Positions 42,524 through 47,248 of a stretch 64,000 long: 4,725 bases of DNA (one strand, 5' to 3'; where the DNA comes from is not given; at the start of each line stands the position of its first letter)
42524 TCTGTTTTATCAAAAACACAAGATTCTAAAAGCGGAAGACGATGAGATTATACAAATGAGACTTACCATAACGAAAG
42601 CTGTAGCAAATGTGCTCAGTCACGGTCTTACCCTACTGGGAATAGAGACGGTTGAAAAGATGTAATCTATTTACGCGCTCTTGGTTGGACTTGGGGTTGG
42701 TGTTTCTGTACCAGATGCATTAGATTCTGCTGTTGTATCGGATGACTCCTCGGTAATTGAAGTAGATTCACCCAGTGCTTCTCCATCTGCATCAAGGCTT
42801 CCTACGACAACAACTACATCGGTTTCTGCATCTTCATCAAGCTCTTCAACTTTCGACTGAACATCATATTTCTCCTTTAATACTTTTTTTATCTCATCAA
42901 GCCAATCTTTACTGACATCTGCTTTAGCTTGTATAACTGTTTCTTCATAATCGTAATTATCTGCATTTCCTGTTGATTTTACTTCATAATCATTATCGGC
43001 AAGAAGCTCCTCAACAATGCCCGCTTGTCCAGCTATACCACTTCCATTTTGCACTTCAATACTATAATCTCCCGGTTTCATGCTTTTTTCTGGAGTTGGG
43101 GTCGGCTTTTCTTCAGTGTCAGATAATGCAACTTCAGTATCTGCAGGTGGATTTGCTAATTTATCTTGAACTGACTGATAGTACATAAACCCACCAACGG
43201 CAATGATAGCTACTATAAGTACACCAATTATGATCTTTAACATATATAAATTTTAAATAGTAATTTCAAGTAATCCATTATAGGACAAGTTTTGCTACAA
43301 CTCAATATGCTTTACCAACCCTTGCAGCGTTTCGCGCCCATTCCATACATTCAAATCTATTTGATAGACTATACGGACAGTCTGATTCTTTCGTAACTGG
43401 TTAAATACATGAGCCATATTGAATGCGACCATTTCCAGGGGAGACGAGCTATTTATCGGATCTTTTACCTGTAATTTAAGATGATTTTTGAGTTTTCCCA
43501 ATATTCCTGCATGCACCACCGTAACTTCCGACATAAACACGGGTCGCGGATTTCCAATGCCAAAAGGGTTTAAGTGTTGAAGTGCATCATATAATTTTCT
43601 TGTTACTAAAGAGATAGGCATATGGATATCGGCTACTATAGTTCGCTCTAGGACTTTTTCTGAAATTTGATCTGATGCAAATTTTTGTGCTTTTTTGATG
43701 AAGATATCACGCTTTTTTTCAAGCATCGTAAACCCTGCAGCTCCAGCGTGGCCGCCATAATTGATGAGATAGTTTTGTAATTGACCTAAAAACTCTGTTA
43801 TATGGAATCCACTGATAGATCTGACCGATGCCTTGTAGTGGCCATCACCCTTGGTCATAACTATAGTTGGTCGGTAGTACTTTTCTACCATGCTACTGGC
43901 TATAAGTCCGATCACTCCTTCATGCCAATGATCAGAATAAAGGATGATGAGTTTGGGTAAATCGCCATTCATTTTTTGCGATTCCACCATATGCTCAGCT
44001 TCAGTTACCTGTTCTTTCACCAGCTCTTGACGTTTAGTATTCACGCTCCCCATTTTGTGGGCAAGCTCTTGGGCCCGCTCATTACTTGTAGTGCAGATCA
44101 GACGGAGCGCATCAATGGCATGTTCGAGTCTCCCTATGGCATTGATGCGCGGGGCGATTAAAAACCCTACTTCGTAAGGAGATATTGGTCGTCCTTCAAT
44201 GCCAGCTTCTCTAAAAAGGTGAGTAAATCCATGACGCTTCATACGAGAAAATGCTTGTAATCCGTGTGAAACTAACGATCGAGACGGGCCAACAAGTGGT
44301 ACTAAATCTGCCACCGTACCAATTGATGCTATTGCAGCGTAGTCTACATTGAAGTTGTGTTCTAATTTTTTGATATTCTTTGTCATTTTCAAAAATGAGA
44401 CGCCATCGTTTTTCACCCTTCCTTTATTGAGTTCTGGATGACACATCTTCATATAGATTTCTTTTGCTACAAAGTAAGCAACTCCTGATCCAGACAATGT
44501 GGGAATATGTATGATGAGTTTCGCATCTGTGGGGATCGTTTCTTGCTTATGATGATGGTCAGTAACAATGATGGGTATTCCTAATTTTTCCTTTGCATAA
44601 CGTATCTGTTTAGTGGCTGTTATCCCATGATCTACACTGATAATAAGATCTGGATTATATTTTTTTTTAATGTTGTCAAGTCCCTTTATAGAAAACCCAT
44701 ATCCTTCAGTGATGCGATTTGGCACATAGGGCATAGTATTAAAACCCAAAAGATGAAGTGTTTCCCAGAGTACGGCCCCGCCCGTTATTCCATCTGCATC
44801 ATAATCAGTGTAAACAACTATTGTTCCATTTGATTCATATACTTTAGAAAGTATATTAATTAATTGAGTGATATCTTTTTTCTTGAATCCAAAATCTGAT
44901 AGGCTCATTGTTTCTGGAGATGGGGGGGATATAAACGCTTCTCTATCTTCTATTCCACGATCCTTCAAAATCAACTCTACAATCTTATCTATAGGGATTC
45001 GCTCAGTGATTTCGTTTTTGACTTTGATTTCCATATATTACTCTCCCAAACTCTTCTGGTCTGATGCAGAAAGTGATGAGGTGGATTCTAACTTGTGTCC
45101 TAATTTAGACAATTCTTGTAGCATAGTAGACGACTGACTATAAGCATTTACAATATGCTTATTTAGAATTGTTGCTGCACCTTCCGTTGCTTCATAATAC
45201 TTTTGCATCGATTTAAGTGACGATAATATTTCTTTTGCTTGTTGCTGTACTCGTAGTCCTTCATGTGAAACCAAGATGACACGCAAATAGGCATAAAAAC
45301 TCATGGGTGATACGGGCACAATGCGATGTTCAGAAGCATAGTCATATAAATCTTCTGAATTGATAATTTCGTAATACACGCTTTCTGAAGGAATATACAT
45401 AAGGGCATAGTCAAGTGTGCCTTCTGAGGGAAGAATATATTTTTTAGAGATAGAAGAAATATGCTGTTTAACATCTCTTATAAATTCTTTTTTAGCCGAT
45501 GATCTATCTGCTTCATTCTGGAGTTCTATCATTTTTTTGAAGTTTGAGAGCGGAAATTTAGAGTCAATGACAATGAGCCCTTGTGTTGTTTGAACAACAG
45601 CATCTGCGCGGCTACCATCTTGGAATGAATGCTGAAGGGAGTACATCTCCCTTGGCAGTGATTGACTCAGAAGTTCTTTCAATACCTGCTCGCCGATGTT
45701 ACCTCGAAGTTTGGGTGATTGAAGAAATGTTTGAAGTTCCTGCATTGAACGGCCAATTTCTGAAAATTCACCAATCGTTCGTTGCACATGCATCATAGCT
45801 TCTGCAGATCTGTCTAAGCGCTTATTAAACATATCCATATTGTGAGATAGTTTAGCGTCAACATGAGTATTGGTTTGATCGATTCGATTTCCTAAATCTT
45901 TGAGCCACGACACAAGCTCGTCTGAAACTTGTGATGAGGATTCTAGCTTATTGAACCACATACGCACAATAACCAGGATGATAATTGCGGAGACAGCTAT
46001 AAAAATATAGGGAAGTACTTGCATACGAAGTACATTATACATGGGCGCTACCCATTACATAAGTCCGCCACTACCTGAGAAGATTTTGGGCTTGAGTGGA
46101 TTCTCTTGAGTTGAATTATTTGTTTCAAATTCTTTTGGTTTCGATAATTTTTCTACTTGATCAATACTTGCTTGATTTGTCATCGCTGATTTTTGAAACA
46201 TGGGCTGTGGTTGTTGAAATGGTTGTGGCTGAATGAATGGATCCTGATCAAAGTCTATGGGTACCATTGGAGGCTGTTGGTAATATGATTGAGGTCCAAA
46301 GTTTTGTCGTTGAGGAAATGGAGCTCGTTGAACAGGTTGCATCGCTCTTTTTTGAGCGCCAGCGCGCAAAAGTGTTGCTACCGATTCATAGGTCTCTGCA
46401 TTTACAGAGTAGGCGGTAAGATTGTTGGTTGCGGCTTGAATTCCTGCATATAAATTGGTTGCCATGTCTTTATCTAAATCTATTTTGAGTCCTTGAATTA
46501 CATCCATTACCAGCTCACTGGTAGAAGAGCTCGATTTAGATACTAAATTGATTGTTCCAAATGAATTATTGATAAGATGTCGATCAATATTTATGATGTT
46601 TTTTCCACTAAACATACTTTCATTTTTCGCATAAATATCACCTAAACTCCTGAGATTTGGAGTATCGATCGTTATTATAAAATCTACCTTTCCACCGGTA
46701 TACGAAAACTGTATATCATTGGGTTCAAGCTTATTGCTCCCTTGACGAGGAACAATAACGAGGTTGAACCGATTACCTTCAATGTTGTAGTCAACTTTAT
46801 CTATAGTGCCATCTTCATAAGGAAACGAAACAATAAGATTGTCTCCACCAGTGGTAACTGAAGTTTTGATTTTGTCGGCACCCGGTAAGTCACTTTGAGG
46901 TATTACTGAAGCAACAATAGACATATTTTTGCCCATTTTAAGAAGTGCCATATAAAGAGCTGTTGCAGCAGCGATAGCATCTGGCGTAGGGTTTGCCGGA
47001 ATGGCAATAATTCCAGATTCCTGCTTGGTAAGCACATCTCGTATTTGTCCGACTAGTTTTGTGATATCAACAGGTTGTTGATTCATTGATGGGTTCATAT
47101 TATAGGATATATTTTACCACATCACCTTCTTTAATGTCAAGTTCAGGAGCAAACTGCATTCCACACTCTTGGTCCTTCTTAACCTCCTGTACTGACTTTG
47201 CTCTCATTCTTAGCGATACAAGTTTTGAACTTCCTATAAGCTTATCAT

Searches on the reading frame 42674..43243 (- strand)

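Call 75: search_protein_families(library=pfam, proteins=[window:42674-43243:-], max_evalue=0.0001)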
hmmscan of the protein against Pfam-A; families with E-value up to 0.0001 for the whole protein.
window:42674-43243:- (190 aa): 1 family
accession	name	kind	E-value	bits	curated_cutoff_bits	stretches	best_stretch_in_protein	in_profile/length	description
PF13399.11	LytR_C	-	4.8e-12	47.1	22.2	1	60-149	2-84/86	LytR cell envelope-related transcriptional attenuator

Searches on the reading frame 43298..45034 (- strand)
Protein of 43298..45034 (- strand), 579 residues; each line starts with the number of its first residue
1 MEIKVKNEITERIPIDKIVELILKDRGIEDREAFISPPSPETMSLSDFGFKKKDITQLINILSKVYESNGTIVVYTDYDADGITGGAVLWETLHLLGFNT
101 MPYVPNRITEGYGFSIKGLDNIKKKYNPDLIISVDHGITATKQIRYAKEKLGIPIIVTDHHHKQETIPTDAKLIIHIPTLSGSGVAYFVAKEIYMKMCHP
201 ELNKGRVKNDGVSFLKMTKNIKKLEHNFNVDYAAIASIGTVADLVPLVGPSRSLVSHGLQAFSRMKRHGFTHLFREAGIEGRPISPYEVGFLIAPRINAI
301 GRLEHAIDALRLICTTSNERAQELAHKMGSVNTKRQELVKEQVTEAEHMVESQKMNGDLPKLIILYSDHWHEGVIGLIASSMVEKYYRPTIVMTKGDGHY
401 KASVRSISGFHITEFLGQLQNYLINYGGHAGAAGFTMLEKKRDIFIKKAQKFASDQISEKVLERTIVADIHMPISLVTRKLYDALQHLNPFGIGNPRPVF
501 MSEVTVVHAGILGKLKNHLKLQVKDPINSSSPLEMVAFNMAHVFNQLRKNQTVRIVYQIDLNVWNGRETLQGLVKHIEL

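Call 75: search_protein_families(library=pfam, proteins=[window:43298-45034:-], max_evalue=0.0001)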
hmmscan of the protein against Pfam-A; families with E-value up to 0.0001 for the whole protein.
window:43298-45034:- (579 aa): 3 families
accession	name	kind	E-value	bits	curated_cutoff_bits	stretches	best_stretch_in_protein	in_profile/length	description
PF17768.7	RecJ_OB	-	1.3e-26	93.2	27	1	469-576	2-107/107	RecJ OB domain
PF01368.27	DHH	-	8.8e-19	68.4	28.1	1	71-192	1-104/125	DHH family, N-terminal domain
PF02272.25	DHHA1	-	1.6e-13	51.4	25.9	1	361-454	3-101/102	DHHA1 domain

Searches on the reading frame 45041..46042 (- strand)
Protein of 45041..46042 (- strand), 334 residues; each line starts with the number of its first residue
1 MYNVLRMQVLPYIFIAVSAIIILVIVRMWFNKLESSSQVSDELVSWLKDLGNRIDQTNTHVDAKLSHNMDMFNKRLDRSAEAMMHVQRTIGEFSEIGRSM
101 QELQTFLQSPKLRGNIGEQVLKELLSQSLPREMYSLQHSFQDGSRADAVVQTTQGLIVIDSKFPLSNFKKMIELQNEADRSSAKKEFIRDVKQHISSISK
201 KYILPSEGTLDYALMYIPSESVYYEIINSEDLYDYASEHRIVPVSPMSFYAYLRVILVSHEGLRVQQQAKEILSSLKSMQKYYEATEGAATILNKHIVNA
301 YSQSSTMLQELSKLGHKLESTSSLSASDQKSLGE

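Call 75: search_protein_families(library=pfam, proteins=[window:45041-46042:-], max_evalue=0.0001)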
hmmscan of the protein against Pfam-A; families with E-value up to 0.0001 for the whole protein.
window:45041-46042:- (334 aa): 1 family
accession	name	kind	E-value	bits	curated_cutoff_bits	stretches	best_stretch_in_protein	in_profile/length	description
PF02646.22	RmuC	-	8.1e-52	176.6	26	1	53-330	2-290/291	RmuC family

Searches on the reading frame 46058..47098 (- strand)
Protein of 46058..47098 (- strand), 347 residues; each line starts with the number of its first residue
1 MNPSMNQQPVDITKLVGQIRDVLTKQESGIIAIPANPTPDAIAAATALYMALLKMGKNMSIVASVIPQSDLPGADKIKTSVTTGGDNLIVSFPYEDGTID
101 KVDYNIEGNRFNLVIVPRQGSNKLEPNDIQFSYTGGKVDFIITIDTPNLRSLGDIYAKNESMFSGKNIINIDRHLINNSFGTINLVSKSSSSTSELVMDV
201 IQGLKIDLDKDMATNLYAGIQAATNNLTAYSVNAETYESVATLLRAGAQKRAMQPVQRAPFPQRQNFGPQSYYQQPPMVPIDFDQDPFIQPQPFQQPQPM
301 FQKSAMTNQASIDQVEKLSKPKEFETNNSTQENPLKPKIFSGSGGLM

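Call 75: search_protein_families(library=pfam, proteins=[window:46058-47098:-], max_evalue=0.0001)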
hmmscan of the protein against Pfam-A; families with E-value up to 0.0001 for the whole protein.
window:46058-47098:- (347 aa): 1 family
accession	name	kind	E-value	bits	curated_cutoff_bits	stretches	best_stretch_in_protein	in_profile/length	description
PF01368.27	DHH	-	4.8e-10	40.2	28.1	1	36-220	9-125/125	DHH family, N-terminal domain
